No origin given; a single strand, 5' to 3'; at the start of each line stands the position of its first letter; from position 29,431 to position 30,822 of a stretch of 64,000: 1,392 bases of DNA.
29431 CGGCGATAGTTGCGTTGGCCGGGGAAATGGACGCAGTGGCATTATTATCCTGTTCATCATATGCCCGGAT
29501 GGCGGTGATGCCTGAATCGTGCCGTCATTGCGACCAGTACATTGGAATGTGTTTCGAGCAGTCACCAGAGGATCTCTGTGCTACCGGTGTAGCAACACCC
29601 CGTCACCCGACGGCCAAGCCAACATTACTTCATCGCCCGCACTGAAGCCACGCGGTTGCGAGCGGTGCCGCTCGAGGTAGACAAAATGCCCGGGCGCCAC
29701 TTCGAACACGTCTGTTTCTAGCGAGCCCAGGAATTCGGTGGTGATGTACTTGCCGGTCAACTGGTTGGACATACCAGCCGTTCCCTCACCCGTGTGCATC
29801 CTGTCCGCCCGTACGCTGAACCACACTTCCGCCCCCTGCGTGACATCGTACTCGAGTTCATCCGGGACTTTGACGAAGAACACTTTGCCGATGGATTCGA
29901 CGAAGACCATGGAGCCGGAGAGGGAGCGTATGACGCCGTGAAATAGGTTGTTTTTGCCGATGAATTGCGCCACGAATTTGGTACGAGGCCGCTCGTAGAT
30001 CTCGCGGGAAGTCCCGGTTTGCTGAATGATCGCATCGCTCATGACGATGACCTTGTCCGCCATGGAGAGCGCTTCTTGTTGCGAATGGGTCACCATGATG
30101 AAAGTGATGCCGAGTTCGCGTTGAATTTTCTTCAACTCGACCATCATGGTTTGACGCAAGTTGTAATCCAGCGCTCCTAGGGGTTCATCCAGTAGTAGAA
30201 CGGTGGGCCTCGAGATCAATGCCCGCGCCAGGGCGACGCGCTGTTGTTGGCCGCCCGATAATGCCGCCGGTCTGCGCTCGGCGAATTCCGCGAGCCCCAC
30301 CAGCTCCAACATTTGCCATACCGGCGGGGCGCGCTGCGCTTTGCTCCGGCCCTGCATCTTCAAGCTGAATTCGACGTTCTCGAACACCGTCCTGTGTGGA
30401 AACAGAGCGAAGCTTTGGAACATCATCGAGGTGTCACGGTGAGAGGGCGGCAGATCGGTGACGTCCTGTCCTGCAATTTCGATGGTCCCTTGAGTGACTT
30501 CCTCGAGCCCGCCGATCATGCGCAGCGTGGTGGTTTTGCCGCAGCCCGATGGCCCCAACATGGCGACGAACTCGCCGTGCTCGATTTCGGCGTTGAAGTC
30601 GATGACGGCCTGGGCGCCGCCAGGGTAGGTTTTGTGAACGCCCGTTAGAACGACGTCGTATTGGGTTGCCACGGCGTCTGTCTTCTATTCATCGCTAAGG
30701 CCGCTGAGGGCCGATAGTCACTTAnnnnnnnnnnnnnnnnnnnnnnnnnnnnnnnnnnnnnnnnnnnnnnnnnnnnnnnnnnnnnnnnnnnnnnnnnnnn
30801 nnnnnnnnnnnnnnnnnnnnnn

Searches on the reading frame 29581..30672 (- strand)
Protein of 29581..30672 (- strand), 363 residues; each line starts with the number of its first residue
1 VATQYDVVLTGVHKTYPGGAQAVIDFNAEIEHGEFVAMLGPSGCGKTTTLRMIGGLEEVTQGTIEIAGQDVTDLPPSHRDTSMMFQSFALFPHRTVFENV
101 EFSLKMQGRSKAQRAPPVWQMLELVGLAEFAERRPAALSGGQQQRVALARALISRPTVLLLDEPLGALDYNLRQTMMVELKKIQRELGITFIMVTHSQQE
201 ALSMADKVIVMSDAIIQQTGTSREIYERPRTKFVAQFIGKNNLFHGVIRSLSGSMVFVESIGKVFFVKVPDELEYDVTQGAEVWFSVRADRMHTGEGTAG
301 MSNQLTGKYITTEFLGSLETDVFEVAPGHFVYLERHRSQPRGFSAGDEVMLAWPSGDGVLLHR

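Call 46: search_protein_families(library=pfam, max_evalue=0.001, proteins=[window:29581-30672:-])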
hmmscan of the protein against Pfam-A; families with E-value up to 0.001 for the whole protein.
window:29581-30672:- (363 aa): 6 families
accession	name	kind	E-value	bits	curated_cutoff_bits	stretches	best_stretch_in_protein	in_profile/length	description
PF00005.33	ABC_tran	-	6.1e-36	124.5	25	1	25-165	3-136/137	ABC transporter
PF13304.12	AAA_21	-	1.8e-06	28.7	27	1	135-198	235-300/304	AAA domain, putative AbiEii toxin, Type IV TA system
PF08402.16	TOBE_2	-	1.1e-05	25.9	21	1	286-361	2-76/76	TOBE domain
PF13401.12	AAA_22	-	0.00035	21.3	27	1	32-195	4-122/130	AAA domain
PF02463.25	SMC_N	-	0.00081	19.3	40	0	134-211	133-211/220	RecF/RecN/SMC N terminal domain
PF09818.15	ABC_ATPase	-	0.00082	18.9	23.2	0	175-228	210-264/283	P-loop domain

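Call 89: find_encoding_contigs(protein=window:29581-30672:-, flank=500, max_places=10)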
Protein window:29581-30672:- (363 aa): 11 contigs read that carry it; 4 places shown.
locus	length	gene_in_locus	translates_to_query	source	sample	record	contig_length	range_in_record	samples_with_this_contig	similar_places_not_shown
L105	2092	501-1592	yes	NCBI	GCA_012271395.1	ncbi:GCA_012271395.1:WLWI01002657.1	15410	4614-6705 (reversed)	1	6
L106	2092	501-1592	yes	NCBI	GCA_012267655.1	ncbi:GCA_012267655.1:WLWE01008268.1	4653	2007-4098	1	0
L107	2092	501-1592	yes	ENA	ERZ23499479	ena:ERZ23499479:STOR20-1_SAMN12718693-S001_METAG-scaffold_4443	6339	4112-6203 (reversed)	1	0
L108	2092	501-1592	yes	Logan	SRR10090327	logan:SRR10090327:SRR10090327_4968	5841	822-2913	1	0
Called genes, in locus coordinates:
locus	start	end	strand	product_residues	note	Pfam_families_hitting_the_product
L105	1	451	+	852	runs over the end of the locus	PF01145:Band_7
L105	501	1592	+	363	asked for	PF00005:ABC_tran, PF13304:AAA_21 (faint), PF08402:TOBE_2 (faint)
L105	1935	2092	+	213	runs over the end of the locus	PF00528:BPD_transp_1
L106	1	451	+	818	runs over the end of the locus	?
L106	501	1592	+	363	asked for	PF00005:ABC_tran, PF13304:AAA_21 (faint), PF08402:TOBE_2 (faint)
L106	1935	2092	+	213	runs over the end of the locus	PF00528:BPD_transp_1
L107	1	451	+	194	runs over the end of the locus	?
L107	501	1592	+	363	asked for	PF00005:ABC_tran, PF13304:AAA_21 (faint), PF08402:TOBE_2 (faint)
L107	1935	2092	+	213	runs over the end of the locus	PF00528:BPD_transp_1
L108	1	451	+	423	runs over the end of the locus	?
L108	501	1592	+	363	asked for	PF00005:ABC_tran, PF13304:AAA_21 (faint), PF08402:TOBE_2 (faint)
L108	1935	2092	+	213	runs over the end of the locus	PF00528:BPD_transp_1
